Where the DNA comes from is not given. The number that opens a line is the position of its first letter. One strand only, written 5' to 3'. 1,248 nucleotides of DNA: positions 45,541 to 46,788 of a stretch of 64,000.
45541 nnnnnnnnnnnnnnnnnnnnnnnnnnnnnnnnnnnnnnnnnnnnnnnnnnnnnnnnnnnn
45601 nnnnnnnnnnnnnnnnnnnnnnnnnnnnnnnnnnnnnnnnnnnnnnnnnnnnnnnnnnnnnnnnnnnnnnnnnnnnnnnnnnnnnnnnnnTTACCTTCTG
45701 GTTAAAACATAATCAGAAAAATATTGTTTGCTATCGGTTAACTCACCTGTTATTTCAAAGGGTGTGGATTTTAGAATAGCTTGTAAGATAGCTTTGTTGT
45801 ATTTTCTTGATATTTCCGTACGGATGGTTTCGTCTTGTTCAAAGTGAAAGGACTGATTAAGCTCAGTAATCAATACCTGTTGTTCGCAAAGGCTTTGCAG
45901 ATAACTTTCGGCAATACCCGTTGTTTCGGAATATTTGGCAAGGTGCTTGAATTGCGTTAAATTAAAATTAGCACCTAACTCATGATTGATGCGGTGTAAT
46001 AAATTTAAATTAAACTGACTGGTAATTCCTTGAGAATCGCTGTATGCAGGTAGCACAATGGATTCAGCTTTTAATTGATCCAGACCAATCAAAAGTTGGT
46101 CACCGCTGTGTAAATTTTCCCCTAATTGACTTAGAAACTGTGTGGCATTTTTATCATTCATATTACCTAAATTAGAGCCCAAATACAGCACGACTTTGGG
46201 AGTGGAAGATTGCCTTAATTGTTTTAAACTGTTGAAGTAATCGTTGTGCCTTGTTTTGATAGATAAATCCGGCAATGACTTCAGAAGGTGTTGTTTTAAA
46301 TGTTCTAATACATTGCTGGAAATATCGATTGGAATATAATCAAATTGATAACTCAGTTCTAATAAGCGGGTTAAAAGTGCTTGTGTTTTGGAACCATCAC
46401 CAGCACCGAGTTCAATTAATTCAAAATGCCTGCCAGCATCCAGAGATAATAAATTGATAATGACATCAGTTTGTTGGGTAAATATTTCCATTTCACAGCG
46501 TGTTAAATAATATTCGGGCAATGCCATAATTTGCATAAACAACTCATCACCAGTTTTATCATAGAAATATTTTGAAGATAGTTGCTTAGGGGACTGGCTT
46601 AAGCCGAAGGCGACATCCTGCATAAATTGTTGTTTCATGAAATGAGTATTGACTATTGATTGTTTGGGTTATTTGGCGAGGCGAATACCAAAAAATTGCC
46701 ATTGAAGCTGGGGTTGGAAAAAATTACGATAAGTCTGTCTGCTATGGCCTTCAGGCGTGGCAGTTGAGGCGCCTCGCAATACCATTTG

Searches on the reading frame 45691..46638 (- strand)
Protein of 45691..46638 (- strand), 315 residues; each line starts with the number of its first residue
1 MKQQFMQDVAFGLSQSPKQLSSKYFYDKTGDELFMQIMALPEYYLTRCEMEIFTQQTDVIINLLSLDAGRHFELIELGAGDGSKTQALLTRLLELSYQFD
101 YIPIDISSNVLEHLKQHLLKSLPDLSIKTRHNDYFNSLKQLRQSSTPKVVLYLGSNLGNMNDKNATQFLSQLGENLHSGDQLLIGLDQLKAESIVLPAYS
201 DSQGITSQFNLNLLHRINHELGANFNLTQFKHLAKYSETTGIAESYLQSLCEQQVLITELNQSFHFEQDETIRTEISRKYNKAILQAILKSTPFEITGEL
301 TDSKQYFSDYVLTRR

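Call 5: search_protein_families(library=pfam, proteins=[window:45691-46638:-], max_evalue=0.01)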
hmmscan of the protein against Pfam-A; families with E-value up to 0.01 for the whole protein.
window:45691-46638:- (315 aa): 4 families
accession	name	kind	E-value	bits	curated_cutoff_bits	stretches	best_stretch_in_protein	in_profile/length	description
PF10017.15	Methyltransf_33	-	5.8e-97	324.8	23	1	6-313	2-303/304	Histidine-specific methyltransferase, SAM-dependent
PF13649.12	Methyltransf_25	-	0.0011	20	27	1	75-177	2-94/97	Methyltransferase domain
PF02636.23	Methyltransf_28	-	0.0014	18.6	23.3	1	65-139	12-88/249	Putative S-adenosyl-L-methionine-dependent methyltransferase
PF08242.18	Methyltransf_12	-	0.0069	17.5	30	0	75-121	1-43/98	Methyltransferase domain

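Call 6: search_protein_families(library=ncbifam, proteins=[window:45691-46638:-], max_evalue=0.01)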
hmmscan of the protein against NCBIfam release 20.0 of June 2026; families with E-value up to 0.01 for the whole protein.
window:45691-46638:- (315 aa): 2 families
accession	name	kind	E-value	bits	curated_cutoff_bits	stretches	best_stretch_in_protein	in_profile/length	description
TIGR03438.1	egtD_ergothio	equivalog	1.8e-89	299.9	290.9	1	5-308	2-297/301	L-histidine N(alpha)-methyltransferase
TIGR03439.1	methyl_EasF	subfamily_domain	1.3e-47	162.3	205.55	1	3-308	11-318/321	EasF family methyltransferase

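Call 9: find_encoding_contigs(protein=window:45691-46638:-, flank=10000, max_places=6)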
Protein window:45691-46638:- (315 aa): no gene with exactly this product is on record in the collection.

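Call 32: find_related_loci(query=window:45691-46638:-, collection=metagenome_contigs, flank=10000)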
Query window:45691-46638:- (315 aa) in metagenome_contigs; peptide patterns used: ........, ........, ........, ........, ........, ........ (x = any residue, [..] = any of these).
102 stretches matched a pattern, but none encodes a relative of the query by tblastn (E <= 1e-3).

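Call 69: find_homologous_proteins(query=window:45691-46638:-, max_evalue=1e-60)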
Query window:45691-46638:- (315 aa): 4769 proteins with E <= 1e-60 among 8000 candidates; the best 120 are listed.
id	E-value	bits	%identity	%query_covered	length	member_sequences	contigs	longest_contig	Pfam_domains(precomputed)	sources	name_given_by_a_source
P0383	1.4e-200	683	100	100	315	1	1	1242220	PF10017.16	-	-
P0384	2.8e-125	436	65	100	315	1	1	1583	PF10017.16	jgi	-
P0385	3.1e-125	436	66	99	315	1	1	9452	PF10017.16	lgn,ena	-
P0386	9.6e-124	431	65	100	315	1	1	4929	PF10017.16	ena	-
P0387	1.4e-116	407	60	100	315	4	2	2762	PF10017.16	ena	-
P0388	2.2e-115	403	58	99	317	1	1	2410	PF10017.16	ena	-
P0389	1.2e-114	401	59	99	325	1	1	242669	PF10017.16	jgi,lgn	-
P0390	1.7e-114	400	59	100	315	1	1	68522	PF10017.16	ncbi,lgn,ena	-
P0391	1.8e-114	400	59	100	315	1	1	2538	PF10017.16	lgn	-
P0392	2.7e-114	400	60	100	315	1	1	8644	PF10017.16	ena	-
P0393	7.0e-114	398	60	100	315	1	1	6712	PF10017.16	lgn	-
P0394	2.7e-113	396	58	100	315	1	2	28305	PF10017.16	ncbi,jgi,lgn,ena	-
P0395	2.8e-113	396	59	100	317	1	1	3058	PF10017.16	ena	-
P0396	6.5e-113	395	58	100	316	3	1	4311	PF10017.16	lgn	-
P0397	4.5e-112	392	59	99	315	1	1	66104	PF10017.16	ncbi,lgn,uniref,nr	ncbi:L-histidine N(alpha)-methyltransferase [Hellea balneolensis]|uniref:L-histidine N(alpha)-methyl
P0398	1.1e-111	391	59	99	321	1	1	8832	PF10017.16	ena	-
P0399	1.7e-111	390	59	100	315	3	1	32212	PF10017.16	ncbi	-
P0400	4.2e-111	389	57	100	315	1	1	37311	PF10017.16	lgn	-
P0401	8.8e-111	388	56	100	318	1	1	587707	PF10017.16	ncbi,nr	ncbi:L-histidine N(alpha)-methyltransferase [Leucothrix sargassi]|nr:L-histidine N(alpha)-methyltran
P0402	9.5e-111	388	57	99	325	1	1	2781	PF10017.16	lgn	-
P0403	1.0e-110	388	57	100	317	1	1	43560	PF10017.16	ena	-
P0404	1.1e-110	388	56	100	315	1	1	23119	PF10017.16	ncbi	-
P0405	1.2e-110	388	57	99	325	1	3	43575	PF10017.16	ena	-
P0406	1.9e-110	387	60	99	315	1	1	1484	PF10017.16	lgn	-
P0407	2.4e-110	387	56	100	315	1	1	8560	PF10017.16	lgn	-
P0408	3.6e-110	386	59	100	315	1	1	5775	PF10017.16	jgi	jgi:dimethylhistidine N-methyltransferase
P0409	5.2e-110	386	58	100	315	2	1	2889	PF10017.16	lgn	-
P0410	5.5e-110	386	56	100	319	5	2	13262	PF10017.16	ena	-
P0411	6.2e-110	385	57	100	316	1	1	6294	PF10017.16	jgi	jgi:dimethylhistidine N-methyltransferase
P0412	6.3e-110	385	55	100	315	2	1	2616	PF10017.16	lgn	-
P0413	8.8e-110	385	57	100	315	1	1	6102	PF10017.16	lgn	-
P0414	1.1e-109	385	57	100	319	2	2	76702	PF10017.16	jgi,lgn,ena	-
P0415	1.2e-109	384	57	99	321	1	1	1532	PF02636.24,PF10017.16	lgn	-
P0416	1.9e-109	384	57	99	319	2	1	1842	PF10017.16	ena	-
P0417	2.4e-109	383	56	100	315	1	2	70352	PF10017.16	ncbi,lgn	-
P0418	2.5e-109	383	57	100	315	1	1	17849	PF10017.16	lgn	-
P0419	2.9e-109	383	56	100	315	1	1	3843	PF10017.16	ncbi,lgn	-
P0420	3.2e-109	383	56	100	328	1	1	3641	PF10017.16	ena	-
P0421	3.3e-109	383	57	100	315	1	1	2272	PF10017.16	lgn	-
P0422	4.1e-109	383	57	100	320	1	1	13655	PF10017.16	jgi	-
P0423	5.3e-109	382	56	99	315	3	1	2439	PF10017.16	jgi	jgi:dimethylhistidine N-methyltransferase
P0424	5.6e-109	382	58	100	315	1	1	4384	PF10017.16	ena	-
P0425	5.7e-109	382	57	99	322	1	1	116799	PF10017.16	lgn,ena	-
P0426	6.2e-109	382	57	100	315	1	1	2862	PF10017.16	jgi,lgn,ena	-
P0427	6.6e-109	382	57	100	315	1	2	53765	PF10017.16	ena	-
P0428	7.9e-109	382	58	99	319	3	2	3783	PF10017.16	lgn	-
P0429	9.5e-109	381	57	100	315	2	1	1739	PF10017.16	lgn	-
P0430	1.0e-108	381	57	100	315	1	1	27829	PF10017.16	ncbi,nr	ncbi:L-histidine N(alpha)-methyltransferase [Arenicella sp.]|nr:L-histidine N(alpha)-methyltransfera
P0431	1.1e-108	381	57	100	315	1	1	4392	PF10017.16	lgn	-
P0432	1.1e-108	381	56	100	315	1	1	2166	PF10017.16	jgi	jgi:dimethylhistidine N-methyltransferase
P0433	1.1e-108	381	56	100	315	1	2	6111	PF10017.16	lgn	-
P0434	1.1e-108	381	57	100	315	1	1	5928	PF10017.16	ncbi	-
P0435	1.2e-108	381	57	100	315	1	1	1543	PF10017.16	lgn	-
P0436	1.3e-108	381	57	99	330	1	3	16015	PF10017.16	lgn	-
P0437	1.4e-108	381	57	100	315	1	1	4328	PF10017.16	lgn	-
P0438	1.6e-108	381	59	100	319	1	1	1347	PF10017.16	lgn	-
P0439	1.6e-108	381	57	99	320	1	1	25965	PF10017.16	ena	-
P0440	2.1e-108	380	59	100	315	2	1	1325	PF10017.16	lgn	-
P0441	2.1e-108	380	58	100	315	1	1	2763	PF10017.16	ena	-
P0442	2.7e-108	380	55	100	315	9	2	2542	PF10017.16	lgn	-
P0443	3.2e-108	380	58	100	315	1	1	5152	PF10017.16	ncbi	-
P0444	4.7e-108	379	56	100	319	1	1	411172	PF10017.16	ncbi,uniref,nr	ncbi:L-histidine N(alpha)-methyltransferase [Leucothrix arctica]|uniref:L-histidine N(Alpha)-methylt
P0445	4.7e-108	379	57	100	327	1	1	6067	PF10017.16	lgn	-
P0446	6.0e-108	379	57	100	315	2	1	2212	PF10017.16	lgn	-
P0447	6.0e-108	379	58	100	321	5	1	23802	PF10017.16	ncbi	ncbi:L-histidine N(alpha)-methyltransferase [Shewanella sp. 0m-8]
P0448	6.5e-108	379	58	100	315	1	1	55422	PF10017.16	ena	-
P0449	6.6e-108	379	57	100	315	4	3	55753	PF10017.16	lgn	-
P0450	6.8e-108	379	57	100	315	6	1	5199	PF10017.16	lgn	-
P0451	7.2e-108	379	56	100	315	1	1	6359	PF10017.16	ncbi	-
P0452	8.1e-108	378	56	100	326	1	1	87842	PF10017.16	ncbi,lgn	ncbi:MAG: L-histidine N(alpha)-methyltransferase [Crocinitomicaceae bacterium]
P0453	1.1e-107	378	57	100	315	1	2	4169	PF10017.16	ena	-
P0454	1.1e-107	378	54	100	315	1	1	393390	PF10017.16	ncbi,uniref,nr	ncbi:L-histidine N(alpha)-methyltransferase [Psychroserpens damuponensis]|uniref:L-histidine N(alpha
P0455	1.2e-107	378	56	100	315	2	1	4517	PF10017.16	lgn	-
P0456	1.6e-107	378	56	100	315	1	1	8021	PF10017.16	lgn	-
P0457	2.2e-107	377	55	100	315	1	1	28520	PF10017.16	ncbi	-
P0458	2.3e-107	377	57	98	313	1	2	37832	PF10017.16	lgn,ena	-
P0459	2.8e-107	377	57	99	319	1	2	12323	PF10017.16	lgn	-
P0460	2.9e-107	377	57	100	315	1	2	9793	PF10017.16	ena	-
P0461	3.1e-107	377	55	100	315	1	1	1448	PF10017.16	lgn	-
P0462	3.5e-107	376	57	100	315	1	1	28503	PF10017.16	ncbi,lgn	-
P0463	4.1e-107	376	57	100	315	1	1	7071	PF10017.16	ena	-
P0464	4.1e-107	376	57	100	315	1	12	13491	PF10017.16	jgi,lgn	-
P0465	5.3e-107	376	57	100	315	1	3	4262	PF10017.16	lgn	-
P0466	5.6e-107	376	56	100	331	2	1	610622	PF10017.16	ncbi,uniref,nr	ncbi:L-histidine N(alpha)-methyltransferase [Oceanihabitans sp. 2_MG-2023]|uniref:L-histidine N(alph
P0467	5.8e-107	376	56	100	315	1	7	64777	PF10017.16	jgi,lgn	jgi:dimethylhistidine N-methyltransferase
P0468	5.8e-107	376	54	100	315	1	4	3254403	PF02636.24,PF10017.16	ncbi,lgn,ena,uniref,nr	ncbi:L-histidine N(alpha)-methyltransferase [Polaribacter sp. BM10]|uniref:L-histidine N(alpha)-meth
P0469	6.1e-107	376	56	98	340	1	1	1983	PF10017.16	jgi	-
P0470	6.5e-107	375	57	100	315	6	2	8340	PF10017.16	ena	-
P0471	6.6e-107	375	57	100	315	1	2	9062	PF10017.16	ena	-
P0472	6.7e-107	375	58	100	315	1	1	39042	PF02636.24,PF10017.16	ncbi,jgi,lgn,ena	-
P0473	6.9e-107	375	56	100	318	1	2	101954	PF10017.16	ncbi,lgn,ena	-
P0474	7.5e-107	375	56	100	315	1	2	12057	PF13847.13,PF10017.16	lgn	-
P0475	8.4e-107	375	54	100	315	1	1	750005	PF02636.24,PF10017.16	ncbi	ncbi:L-histidine N(alpha)-methyltransferase [Polaribacter sp. OB-PA-B3]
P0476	8.5e-107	375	57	99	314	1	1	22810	PF10017.16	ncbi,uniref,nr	ncbi:L-histidine N(alpha)-methyltransferase [Colwellia sp. E2M01]|uniref:L-histidine N(alpha)-methyl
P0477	8.6e-107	375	57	100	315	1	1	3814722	PF10017.16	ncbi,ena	-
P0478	9.2e-107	375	55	100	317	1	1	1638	PF10017.16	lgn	-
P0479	9.4e-107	375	54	100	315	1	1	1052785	PF02636.24,PF10017.16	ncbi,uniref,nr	ncbi:L-histidine N(alpha)-methyltransferase [uncultured Polaribacter sp.]|uniref:L-histidine N(alpha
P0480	9.4e-107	375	57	100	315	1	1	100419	PF10017.16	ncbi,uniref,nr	ncbi:L-histidine N(alpha)-methyltransferase [Leucothrix pacifica]|uniref:L-histidine N(Alpha)-methyl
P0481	1.1e-106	375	57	100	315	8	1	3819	PF10017.16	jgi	jgi:dimethylhistidine N-methyltransferase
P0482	1.2e-106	375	57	100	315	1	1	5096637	PF10017.16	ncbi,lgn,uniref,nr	ncbi:L-histidine N(alpha)-methyltransferase [Leucothrix mucor]|uniref:L-histidine N(alpha)-methyltra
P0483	1.3e-106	375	55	100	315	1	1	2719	PF02636.24,PF10017.16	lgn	-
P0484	1.4e-106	374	55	100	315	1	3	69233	PF10017.16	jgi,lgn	jgi:L-histidine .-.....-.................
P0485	1.4e-106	374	57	100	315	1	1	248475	PF10017.16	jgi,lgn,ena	-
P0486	1.5e-106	374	56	100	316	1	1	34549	PF10017.16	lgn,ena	-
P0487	1.7e-106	374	54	100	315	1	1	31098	PF02636.24,PF10017.16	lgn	-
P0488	1.7e-106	374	58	100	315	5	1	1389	PF10017.16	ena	-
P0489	1.8e-106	374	56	100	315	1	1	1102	PF10017.16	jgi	-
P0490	1.9e-106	374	54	100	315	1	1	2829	PF10017.16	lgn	-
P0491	1.9e-106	374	55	100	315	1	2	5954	PF02636.24,PF10017.16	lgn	-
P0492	2.0e-106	374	55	99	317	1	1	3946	PF10017.16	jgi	-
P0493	2.3e-106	374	56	100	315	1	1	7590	PF10017.16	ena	-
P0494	2.3e-106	374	57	100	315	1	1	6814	PF10017.16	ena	-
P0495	2.4e-106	374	56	100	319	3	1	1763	PF10017.16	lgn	-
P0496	2.5e-106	374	55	100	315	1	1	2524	PF10017.16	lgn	-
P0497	2.5e-106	374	54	100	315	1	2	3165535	PF10017.16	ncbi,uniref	ncbi:L-histidine N(alpha)-methyltransferase [Polaribacter marinaquae]|uniref:L-histidine N(Alpha)-me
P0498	2.6e-106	373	56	100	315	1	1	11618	PF10017.16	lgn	-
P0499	2.7e-106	373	57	100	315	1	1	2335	PF10017.16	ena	-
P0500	2.7e-106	373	55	99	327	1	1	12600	PF10017.16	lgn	-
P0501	2.7e-106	373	54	100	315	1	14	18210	PF10017.16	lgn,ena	-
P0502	2.7e-106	373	55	100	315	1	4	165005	PF10017.16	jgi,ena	-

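Call 70: find_encoding_contigs(protein=P0385, flank=10000, max_places=1)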
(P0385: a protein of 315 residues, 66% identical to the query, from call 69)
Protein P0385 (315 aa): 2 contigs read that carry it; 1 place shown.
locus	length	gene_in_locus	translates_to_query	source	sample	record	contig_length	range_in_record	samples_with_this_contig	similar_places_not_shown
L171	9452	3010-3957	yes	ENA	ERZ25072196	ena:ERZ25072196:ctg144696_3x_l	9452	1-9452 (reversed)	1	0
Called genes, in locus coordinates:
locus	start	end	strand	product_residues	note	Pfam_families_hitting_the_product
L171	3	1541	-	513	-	?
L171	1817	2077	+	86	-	-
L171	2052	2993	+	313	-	PF03781:FGE-sulfatase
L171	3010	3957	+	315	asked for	PF10017:Methyltransf_33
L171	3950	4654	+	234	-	-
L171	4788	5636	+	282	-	PF02567:PhzC-PhzF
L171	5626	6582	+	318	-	PF12706:Lactamase_B_2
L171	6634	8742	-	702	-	PF07715:Plug, PF00593:TonB_dep_Rec_b-barrel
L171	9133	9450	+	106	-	?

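Call 71: find_encoding_contigs(protein=P0401, flank=10000, max_places=1)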
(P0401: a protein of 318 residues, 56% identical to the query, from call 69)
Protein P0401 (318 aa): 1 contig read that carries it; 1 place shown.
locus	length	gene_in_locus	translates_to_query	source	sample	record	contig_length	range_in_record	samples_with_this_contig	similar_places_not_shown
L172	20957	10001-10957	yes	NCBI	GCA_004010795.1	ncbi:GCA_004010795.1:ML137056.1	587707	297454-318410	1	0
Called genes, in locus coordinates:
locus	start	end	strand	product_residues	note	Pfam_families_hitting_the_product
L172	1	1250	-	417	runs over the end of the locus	PF00155:Aminotran_1_2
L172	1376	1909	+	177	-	PF14803:Zn_ribbon_Nudix, PF00293:NUDIX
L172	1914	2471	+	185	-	-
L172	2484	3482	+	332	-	PF10604:Polyketide_cyc2, PF06445:GyrI-like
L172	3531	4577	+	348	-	PF01979:Amidohydro_1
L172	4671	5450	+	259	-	-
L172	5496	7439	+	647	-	PF02310:B12-binding (faint), PF04055:Radical_SAM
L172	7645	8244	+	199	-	PF04955:HupE_UreJ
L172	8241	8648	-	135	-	PF01402:RHH_1, PF08753:NikR_C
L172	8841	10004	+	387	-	PF12867:DinB_2, PF03781:FGE-sulfatase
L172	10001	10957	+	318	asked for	PF10017:Methyltransf_33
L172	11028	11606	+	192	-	PF11136:DUF2889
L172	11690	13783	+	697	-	PF13583:Reprolysin_4, PF13688:Reprolysin_5, PF13574:Reprolysin_2, PF13582:Reprolysin_3, PF22352:K319L-like_PKD (faint)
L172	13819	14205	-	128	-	PF11944:DUF3461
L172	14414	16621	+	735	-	-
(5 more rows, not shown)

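Call 72: find_encoding_contigs(protein=P0386, flank=10000, max_places=1)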
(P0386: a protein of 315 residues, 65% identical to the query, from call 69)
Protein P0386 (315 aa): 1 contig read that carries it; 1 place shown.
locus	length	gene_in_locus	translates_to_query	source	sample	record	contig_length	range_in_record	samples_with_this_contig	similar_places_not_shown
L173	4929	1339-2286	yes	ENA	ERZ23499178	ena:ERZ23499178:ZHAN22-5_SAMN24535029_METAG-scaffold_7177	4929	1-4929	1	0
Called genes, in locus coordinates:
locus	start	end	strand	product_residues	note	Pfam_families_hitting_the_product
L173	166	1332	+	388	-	PF12867:DinB_2 (weak), PF03781:FGE-sulfatase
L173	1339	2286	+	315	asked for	PF10017:Methyltransf_33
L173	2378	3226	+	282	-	PF05721:PhyH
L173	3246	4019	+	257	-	PF03807:F420_oxidored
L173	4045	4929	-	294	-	?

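Call 73: find_encoding_contigs(protein=P0482, flank=10000, max_places=1)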
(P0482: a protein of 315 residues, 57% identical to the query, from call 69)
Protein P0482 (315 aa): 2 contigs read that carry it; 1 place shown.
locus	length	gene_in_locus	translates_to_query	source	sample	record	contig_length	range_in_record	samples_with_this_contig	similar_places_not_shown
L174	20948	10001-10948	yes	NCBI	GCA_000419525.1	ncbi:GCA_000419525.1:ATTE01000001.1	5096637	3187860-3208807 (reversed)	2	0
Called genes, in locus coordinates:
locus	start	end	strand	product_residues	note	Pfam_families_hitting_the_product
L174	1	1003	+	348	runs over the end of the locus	PF01979:Amidohydro_1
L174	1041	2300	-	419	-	PF01590:GAF, PF13185:GAF_2, PF00563:EAL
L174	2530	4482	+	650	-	PF02310:B12-binding (faint), PF04055:Radical_SAM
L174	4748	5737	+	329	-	PF04069:OpuAC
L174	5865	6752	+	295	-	PF00528:BPD_transp_1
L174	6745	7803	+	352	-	PF00005:ABC_tran, PF00571:CBS (faint)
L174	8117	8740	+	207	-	PF01914:MarC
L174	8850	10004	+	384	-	PF12867:DinB_2, PF03781:FGE-sulfatase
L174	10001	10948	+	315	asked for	PF10017:Methyltransf_33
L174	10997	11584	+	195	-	PF02627:CMD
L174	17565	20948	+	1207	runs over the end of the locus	-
